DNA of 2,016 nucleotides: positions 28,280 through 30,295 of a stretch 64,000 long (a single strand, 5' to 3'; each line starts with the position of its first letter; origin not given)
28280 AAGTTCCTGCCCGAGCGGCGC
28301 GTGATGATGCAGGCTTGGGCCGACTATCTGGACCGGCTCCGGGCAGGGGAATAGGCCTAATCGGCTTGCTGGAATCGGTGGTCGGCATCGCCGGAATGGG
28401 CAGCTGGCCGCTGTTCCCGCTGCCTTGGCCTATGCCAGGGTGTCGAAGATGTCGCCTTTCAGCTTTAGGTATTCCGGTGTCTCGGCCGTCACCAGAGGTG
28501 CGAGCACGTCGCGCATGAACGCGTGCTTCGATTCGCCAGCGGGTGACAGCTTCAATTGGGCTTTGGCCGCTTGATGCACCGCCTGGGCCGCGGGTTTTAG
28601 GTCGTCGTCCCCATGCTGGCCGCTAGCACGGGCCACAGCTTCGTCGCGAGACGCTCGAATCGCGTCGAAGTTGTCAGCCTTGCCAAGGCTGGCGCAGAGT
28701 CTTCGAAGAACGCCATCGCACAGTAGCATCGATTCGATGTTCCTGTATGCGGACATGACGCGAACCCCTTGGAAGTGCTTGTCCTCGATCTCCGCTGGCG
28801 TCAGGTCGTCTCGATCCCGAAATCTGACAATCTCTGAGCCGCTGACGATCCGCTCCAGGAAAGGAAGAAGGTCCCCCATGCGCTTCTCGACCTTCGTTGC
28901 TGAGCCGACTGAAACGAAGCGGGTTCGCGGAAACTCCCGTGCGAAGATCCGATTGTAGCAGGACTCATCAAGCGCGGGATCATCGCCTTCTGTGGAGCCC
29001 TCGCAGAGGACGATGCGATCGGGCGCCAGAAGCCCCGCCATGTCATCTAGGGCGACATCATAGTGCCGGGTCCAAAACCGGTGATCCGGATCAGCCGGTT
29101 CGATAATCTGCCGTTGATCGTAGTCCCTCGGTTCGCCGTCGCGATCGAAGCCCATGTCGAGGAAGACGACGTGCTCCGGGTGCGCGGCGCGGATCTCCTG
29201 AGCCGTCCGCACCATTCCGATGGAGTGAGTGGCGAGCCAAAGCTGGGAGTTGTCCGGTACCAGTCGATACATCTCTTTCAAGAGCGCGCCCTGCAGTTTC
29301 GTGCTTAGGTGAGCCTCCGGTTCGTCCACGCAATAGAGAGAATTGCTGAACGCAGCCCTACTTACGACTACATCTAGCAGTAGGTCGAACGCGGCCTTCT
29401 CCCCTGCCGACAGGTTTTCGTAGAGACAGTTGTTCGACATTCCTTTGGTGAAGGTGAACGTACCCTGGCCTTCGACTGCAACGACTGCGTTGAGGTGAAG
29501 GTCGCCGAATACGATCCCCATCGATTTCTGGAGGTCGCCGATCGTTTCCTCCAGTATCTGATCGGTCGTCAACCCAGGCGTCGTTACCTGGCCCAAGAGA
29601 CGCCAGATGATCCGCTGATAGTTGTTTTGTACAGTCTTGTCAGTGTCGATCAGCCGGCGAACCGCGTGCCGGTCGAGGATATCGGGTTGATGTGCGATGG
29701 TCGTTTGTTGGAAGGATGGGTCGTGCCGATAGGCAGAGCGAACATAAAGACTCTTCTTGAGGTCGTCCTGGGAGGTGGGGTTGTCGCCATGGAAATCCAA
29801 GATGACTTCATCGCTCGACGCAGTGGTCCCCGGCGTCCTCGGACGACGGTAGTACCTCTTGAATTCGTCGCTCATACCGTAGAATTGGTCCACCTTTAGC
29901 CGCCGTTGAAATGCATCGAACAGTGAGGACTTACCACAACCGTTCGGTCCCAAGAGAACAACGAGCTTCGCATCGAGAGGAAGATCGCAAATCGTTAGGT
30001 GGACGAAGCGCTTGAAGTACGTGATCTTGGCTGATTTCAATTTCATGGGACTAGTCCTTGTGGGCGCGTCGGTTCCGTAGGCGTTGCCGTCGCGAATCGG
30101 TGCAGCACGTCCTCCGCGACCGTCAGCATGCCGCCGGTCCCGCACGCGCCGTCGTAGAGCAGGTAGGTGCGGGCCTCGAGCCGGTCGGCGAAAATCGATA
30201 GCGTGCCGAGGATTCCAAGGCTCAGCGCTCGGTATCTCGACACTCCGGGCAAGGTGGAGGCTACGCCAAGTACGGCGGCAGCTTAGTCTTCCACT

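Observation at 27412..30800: Decayed integrative/defence islet: integrase 3' remnant fused to a beta-lactamase-family gene stub, OLD/PARIS-like ATPase–TOPRIM, methylase fragment, truncated vapC, intact vapB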

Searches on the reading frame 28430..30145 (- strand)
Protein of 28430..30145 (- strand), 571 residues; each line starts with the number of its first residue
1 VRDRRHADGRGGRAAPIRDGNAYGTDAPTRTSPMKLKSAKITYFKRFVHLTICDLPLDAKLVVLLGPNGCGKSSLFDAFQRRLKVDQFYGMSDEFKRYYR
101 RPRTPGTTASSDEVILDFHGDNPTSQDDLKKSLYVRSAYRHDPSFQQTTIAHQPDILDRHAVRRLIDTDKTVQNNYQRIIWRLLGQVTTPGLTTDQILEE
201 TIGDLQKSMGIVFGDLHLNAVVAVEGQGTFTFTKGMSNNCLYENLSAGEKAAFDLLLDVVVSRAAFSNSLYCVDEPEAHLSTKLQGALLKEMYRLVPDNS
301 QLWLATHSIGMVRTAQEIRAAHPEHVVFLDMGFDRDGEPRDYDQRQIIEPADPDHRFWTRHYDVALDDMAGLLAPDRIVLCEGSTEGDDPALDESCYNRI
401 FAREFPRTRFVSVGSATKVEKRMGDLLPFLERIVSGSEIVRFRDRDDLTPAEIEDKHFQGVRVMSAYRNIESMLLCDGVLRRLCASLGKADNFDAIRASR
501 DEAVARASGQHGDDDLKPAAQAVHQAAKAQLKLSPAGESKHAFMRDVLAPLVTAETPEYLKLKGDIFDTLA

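Call 4: search_protein_families(library=pfam, proteins=[window:28430-30145:-], max_evalue=0.01)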
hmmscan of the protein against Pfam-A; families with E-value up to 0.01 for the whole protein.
window:28430-30145:- (571 aa): 7 families
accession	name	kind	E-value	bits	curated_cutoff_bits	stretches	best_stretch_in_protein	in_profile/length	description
PF13304.12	AAA_21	-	2e-13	51.5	27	1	61-311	1-302/304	AAA domain, putative AbiEii toxin, Type IV TA system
PF13175.12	AAA_15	-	8.1e-13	49.2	32.1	2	267-312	328-374/374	AAA ATPase domain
PF02463.25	SMC_N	-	1.7e-09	37.9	40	1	36-319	2-209/220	RecF/RecN/SMC N terminal domain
PF13476.12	AAA_23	-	3.4e-05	25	27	1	41-80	4-40/201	AAA domain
PF00005.33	ABC_tran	-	0.00022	22.3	25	1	60-85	12-37/137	ABC transporter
PF13191.12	AAA_16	-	0.00066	20.6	32.6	1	60-124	25-88/167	AAA ATPase domain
PF13555.12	AAA_29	-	0.00073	19.7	27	1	57-81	19-44/61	P-loop containing region of AAA domain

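Call 7: search_protein_families(library=padloc, proteins=[window:28430-30145:-], max_evalue=0.1)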
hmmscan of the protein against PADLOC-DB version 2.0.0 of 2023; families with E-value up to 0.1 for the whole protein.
window:28430-30145:- (571 aa): 117 families (the best 25 are shown)
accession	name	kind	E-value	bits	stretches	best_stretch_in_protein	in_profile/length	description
PDLC02981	AriAB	-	7.8e-18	62.5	2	243-455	308-506/694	-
PDLC02980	AriA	-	8.4e-16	56.8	2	205-310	198-301/304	-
PDLC04135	mad3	-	9.5e-16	56.3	2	195-319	212-335/374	mads_3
PDLC02979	AriA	-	7.6e-15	53.6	2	266-312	326-373/373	-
PDLC03878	NsnB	-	1e-11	43.2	2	204-312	174-281/345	-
PDLC00290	PtuA1|PtuA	-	6.7e-10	36.9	2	243-316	245-317/414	AAA ATPase domain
PDLC00289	PtuA1|PtuA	-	9.6e-10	36.1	1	231-309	214-289/404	AAA ATPase domain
PDLC02335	AbiLi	-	1e-09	35.9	1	36-313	50-242/326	AbiLi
PDLC04176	HEC-01A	-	2.8e-09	34.8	2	34-80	1-44/371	-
PDLC04182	HEC-01A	-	2.8e-09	34.4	2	60-80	32-52/406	-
PDLC04164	AriA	-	3.9e-09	34.4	1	199-311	128-235/253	-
PDLC02914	ATPase-Toprim_I-B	-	4e-09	34.2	1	54-317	19-253/443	-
PDLC04144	HEC-01B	-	5.7e-09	33.6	2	34-80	1-44/395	-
PDLC02913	ATPase_I-A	-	1.1e-08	32.7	1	32-83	50-98/508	-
PDLC00271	PtuA1|PtuA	-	1.8e-08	32.4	1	34-82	1-46/421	AAA ATPase domain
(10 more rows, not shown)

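Call 8: search_protein_families(library=ncbifam, proteins=[window:28430-30145:-], max_evalue=0.1)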
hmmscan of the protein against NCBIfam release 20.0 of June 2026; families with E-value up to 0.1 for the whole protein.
window:28430-30145:- (571 aa): 32 families (the best 25 are shown)
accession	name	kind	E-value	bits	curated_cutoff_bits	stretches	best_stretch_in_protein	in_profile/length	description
NF041760.1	PtuA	equivalog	1.4e-08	34.1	500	1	30-82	46-95/524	retron Ec78 anti-phage system effector ATPase PtuA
NF010068.0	PRK13548.1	equivalog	2.7e-05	23.4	261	1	59-85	31-57/261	heme ABC transporter ATP-binding protein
TIGR02168.1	SMC_prok_B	equivalog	2.8e-05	22.1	567.35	1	36-78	2-42/1181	chromosome segregation protein SMC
NF008409.0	PRK11231.1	equivalog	6.4e-05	22.4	375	1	53-85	23-54/255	Fe(3+) dicitrate ABC transporter ATP-binding protein FecE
TIGR02857.1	CydD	equivalog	9.5e-05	21.5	435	1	265-318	477-526/529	thiol reductant ABC exporter subunit CydD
TIGR01166.1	cbiO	subfamily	9.9e-05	21.9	211.8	1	59-84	18-43/190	cobalt ABC transporter, ATP-binding protein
TIGR03873.1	F420-0_ABC_ATP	hypoth_equivalog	0.00046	19.5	372.4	0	259-332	146-213/256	putative F420-0 ABC transporter ATP-binding protein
TIGR02673.1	FtsE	equivalog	0.00049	19.8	264.85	0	36-79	4-48/214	cell division ATP-binding protein FtsE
TIGR04435.1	restrict_AAA_1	hypoth_equivalog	0.00073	18.4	300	1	233-293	386-444/568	restriction system-associated AAA family ATPase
NF038234.1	retron_eff_Eco8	equivalog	0.0012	17.5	250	1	260-314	265-327/679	retron Eco8 family effector endonuclease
TIGR03864.1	PQQ_ABC_ATP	hypoth_equivalog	0.0016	17.9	302.25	1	59-82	27-50/236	ABC transporter, ATP-binding subunit, PQQ-dependent alcohol dehydrogenase system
NF000355.4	ribo_prot_ABC_F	equivalog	0.0016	17.4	380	1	62-96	31-65/499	ribosomal protection-like ABC-F family protein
NF047739.1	antiphage_MADS3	equivalog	0.0023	17.1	420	1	54-80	17-42/427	methylation-associated defense system AAA family ATPase MAD3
NF007027.0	PRK09493.1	equivalog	0.0029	17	379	0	261-340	147-221/240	glutamine ABC transporter ATP-binding protein GlnQ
NF008653.0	PRK11650.1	subfamily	0.0043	16.1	432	1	48-76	18-47/357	sn-glycerol-3-phosphate ABC transporter ATP-binding protein UgpC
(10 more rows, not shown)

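Call 17: find_homologous_proteins(query=window:28430-30046:-, max_evalue=0.00001)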
Query window:28430-30046:- (538 aa): 3487 proteins with E <= 0.00001 among 8000 candidates; the best 120 are listed.
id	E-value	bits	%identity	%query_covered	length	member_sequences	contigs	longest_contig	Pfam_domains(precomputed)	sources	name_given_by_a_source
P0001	0.0e+0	1117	93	100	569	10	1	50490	PF13175.13,PF13476.13,PF02463.26,PF13304.13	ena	-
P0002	7.2e-288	974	82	99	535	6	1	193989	PF13175.13,PF13476.13,PF02463.26,PF13304.13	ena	-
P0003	1.2e-284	963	80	99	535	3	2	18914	PF13175.13,PF13476.13,PF02463.26,PF13304.13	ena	-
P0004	8.6e-283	957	80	99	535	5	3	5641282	PF13175.13,PF13476.13,PF02463.26,PF13304.13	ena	-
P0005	1.2e-282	957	80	99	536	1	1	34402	PF13175.13,PF13476.13,PF02463.26,PF13304.13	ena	-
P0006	2.3e-282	956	81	99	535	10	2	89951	PF13175.13,PF13476.13,PF02463.26,PF13304.13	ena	-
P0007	3.4e-279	945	79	99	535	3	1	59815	PF13175.13,PF13476.13,PF02463.26,PF13304.13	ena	-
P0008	8.9e-279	944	79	99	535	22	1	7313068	PF13175.13,PF13476.13,PF13555.13,PF02463.26,PF13304.13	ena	-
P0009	3.5e-278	942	79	99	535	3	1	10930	PF13175.13,PF13476.13,PF02463.26,PF13304.13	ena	-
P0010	2.3e-275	933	78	99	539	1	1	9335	PF13175.13,PF13476.13,PF02463.26,PF13304.13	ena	-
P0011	1.3e-274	930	76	100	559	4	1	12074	PF13175.13,PF13476.13,PF02463.26,PF13304.13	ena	-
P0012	4.9e-272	922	75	100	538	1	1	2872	PF13175.13,PF13476.13,PF13555.13,PF02463.26,PF13304.13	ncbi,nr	ncbi:MAG: AAA family ATPase [Chloroflexi bacterium]|nr:AAA family ATPase [Chloroflexota bacterium]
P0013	6.4e-272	921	77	99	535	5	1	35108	PF13175.13,PF13476.13,PF02463.26,PF13304.13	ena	-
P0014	1.4e-271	920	76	99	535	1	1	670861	PF13175.13,PF13476.13,PF02463.26,PF13304.13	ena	-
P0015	1.1e-270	917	77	99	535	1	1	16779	PF13175.13,PF13476.13,PF02463.26,PF13304.13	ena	-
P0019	2.8e-268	909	76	99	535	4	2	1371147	PF13175.13,PF13476.13,PF02463.26,PF13304.13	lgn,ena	-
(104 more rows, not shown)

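Call 18: find_encoding_contigs(protein=P0001, flank=10000, max_places=3)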
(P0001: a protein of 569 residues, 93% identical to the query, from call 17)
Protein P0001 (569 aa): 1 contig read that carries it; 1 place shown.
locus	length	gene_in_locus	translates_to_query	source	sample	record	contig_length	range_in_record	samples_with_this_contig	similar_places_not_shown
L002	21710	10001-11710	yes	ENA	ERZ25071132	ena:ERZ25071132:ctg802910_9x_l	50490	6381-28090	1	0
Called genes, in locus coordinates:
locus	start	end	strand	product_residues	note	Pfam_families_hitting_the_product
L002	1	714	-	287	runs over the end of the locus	-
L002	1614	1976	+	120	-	PF10711:DUF2513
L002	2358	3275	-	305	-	PF20247:DUF6602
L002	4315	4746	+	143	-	PF01527:HTH_Tnp_1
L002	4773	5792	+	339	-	PF00665:rve, PF13683:rve_3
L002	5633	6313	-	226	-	PF04250:DUF429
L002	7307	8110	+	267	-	PF14487:DarT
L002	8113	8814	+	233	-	PF01661:Macro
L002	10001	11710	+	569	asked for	PF02463:SMC_N, PF13175:AAA_15 (faint), PF13476:AAA_23 (weak), PF13304:AAA_21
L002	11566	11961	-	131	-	-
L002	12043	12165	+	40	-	-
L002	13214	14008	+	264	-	-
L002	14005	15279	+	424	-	PF00149:Metallophos, PF12850:Metallophos_2 (faint)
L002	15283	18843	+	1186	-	PF13476:AAA_23, PF13514:AAA_27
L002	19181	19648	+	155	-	-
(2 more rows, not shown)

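Call 19: find_encoding_contigs(protein=P0002, flank=10000, max_places=3)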
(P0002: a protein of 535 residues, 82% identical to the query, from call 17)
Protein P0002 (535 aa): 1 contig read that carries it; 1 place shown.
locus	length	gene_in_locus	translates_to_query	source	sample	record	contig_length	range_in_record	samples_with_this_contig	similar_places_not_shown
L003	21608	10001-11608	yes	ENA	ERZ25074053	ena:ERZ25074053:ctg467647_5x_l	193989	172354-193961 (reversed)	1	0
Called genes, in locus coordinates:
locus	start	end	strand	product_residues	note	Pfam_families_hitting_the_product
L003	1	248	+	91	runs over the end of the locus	?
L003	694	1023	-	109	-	-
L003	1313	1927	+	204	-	-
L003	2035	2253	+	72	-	-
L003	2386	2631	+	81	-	-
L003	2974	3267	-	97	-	-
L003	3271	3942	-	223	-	PF08450:SGL (weak)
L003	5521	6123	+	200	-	PF04011:LemA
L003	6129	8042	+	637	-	PF01435:Peptidase_M48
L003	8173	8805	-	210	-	PF13610:DDE_Tnp_IS240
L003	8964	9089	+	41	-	-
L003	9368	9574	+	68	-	PF28009:SCO5918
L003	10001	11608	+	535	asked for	PF02463:SMC_N, PF13175:AAA_15 (faint), PF13476:AAA_23 (weak), PF13304:AAA_21 (weak)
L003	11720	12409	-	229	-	PF00665:rve, PF13683:rve_3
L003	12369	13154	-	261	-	-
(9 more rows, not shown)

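Call 21: search_solved_structures(query=window:28430-30046:-, max_evalue=1, show_alignments=2)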
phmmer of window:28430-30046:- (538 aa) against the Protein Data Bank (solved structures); distinct sequences matched with E-value up to 1: 27.
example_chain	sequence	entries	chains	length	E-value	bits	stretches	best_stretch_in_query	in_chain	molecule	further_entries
3aux_A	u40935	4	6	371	4e-05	26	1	204-276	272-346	DNA double-strand break repair rad50 ATPase | DNA double-strand break repair Rad50 ATPase,DNA double-strand break repair Rad50 ATPase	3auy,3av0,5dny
5f3w_B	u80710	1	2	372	4e-05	26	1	204-276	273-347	DNA double-strand break repair Rad50 ATPase,DNA double-strand break repair Rad50 ATPase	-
3c41_J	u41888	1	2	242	0.03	16.5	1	227-312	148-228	Amino acid ABC transporter (ArtP)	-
3ux8_A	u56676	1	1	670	0.035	16.2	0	212-291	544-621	Excinuclease ABC, A subunit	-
2olj_A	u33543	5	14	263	0.039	16.1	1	227-312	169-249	Amino acid ABC transporter | protein ArtP | ArtP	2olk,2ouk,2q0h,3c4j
2r6f_A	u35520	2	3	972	0.085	15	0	212-291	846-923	Excinuclease ABC subunit A | Excinuclease ABC, A subunit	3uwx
3qf7_A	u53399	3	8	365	0.1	14.7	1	12-48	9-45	Rad50 | Probable DNA double-strand break repair Rad50 ATPase,Probable DNA double-strand break repa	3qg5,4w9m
3tho_A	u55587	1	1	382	0.13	14.4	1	11-48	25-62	Probable DNA double-strand break repair Rad50 ATPase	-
1b0u_A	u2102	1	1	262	0.14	14.2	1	232-307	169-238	HISTIDINE PERMEASE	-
9e8z_C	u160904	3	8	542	0.16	14.1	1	10-50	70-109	Retron Ec83 probable ATPase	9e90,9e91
2ix8_A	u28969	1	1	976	0.16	14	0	29-90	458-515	ELONGATION FACTOR 3A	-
8yld_v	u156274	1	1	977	0.16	14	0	29-90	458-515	Elongation factor 3A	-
2iw3_A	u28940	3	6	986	0.17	14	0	29-90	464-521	ELONGATION FACTOR 3A | ELONGATION FACTOR 3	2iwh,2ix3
9o4a_A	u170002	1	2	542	0.18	13.9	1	10-50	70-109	Retron Ec83 probable ATPase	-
8ylr_v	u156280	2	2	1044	0.19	13.8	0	29-90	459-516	Elongation factor 3A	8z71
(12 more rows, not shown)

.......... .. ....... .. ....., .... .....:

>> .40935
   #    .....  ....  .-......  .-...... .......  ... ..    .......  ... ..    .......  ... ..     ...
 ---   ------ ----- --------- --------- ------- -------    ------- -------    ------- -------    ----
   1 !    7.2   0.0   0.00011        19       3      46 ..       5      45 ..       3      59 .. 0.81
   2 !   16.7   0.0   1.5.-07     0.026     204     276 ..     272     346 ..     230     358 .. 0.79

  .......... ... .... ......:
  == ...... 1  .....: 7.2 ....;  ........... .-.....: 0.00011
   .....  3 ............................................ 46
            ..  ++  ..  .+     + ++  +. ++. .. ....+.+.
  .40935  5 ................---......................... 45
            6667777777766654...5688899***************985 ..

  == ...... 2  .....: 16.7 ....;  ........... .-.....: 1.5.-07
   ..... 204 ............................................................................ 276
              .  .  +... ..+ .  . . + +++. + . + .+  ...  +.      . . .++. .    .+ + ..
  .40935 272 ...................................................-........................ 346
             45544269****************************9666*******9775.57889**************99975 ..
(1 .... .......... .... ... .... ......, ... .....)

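Call 22: find_encoding_contigs(protein=P0004, flank=10000, max_places=3)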
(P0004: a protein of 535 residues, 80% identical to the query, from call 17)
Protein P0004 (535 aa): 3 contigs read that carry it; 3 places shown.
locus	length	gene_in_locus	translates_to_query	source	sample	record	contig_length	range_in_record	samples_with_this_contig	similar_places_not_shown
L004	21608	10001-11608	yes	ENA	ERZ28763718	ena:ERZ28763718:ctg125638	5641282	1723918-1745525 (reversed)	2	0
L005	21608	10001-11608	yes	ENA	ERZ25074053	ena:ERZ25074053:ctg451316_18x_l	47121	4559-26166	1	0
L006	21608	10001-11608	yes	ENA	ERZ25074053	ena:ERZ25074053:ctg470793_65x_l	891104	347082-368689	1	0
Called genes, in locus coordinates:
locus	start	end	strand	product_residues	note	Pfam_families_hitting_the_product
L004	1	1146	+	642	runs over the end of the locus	PF08447:PAS_3, PF00989:PAS, PF08448:PAS_4 (weak), PF13188:PAS_8, PF13426:PAS_9, PF08447:PAS_3, PF00512:HisKA, PF02518:HATPase_c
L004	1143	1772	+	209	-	PF00072:Response_reg, PF08281:Sigma70_r4_2 (weak), PF00196:GerE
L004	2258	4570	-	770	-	PF14522:Cytochrome_C7 (faint), PF14537:Cytochrom_c3_2 (faint), PF09699:Paired_CXXCH_1 (faint), PF00515:TPR_1 (faint), PF02335:Cytochrom_C552 (faint), PF13428:TPR_14 (faint), PF13646:HEAT_2 (weak), PF14559:TPR_19 (weak), +6 more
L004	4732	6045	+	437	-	PF03952:Enolase_N, PF00113:Enolase_C, PF13378:MR_MLE_C (weak)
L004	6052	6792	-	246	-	PF04972:BON (weak)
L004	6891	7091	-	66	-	PF10101:DUF2339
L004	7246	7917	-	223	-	-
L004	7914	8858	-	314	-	PF13276:HTH_21, PF00665:rve, PF13683:rve_3, PF13333:rve_2 (weak)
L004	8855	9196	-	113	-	PF01527:HTH_Tnp_1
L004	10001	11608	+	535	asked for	PF02463:SMC_N, PF13175:AAA_15 (weak), PF13476:AAA_23 (weak), PF13304:AAA_21 (weak)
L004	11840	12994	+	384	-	-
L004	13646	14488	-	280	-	-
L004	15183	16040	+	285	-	PF02899:Phage_int_SAM_1 (weak), PF13495:Phage_int_SAM_4 (weak), PF00589:Phage_integrase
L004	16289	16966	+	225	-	PF00589:Phage_integrase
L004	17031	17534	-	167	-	-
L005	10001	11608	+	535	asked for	PF02463:SMC_N, PF13175:AAA_15 (weak), PF13476:AAA_23 (weak), PF13304:AAA_21 (weak)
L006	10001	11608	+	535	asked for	PF02463:SMC_N, PF13175:AAA_15 (weak), PF13476:AAA_23 (weak), PF13304:AAA_21 (weak)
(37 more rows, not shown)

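Call 24: search_solved_structures(query=A3, max_evalue=1, show_alignments=0)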
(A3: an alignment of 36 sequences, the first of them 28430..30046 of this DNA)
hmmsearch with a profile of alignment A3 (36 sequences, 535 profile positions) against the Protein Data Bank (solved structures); distinct sequences matched with E-value up to 1: 69 (the best 60 are shown).
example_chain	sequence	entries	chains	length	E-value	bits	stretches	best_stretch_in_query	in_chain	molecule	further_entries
5f3w_B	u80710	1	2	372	3.6e-07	32.4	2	208-277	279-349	DNA double-strand break repair Rad50 ATPase,DNA double-strand break repair Rad50 ATPase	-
3aux_A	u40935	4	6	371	3.7e-07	32.4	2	208-277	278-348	DNA double-strand break repair rad50 ATPase | DNA double-strand break repair Rad50 ATPase,DNA double-strand break repair Rad50 ATPase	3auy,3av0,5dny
9n69_A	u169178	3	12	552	2.3e-05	26.5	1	3-53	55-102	AAA family ATPase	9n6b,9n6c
9e8z_C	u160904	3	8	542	8.5e-05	24.6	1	2-51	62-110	Retron Ec83 probable ATPase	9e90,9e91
4nci_A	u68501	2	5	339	0.00018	23.6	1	1-46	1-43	DNA double-strand break repair Rad50 ATPase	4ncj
22bu_B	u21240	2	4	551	0.00039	22.4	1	3-61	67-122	AAA family ATPase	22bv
3qku_A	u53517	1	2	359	0.00047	22.2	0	1-46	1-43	DNA double-strand break repair rad50 ATPase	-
3qkt_A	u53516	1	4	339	0.00047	22.1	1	1-46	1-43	DNA double-strand break repair rad50 ATPase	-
9o4a_A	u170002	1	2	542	0.0011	21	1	2-51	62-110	Retron Ec83 probable ATPase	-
9vh1_D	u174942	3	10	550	0.0023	19.9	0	3-50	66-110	Retron Ec78 probable ATPase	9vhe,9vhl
4nck_A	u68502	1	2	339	0.0023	19.9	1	1-46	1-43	DNA double-strand break repair Rad50 ATPase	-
9vkz_A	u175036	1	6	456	0.0029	19.5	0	3-50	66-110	Retron Ec78 probable ATPase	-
4nch_A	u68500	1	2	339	0.0035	19.3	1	1-46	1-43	DNA double-strand break repair Rad50 ATPase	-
9kjx_B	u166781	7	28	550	0.0044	18.9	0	3-50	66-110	AAA family ATPase | Retron I-A effector PtuA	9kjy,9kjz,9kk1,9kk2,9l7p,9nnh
22et_E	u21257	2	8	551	0.0047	18.8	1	3-61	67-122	PtuA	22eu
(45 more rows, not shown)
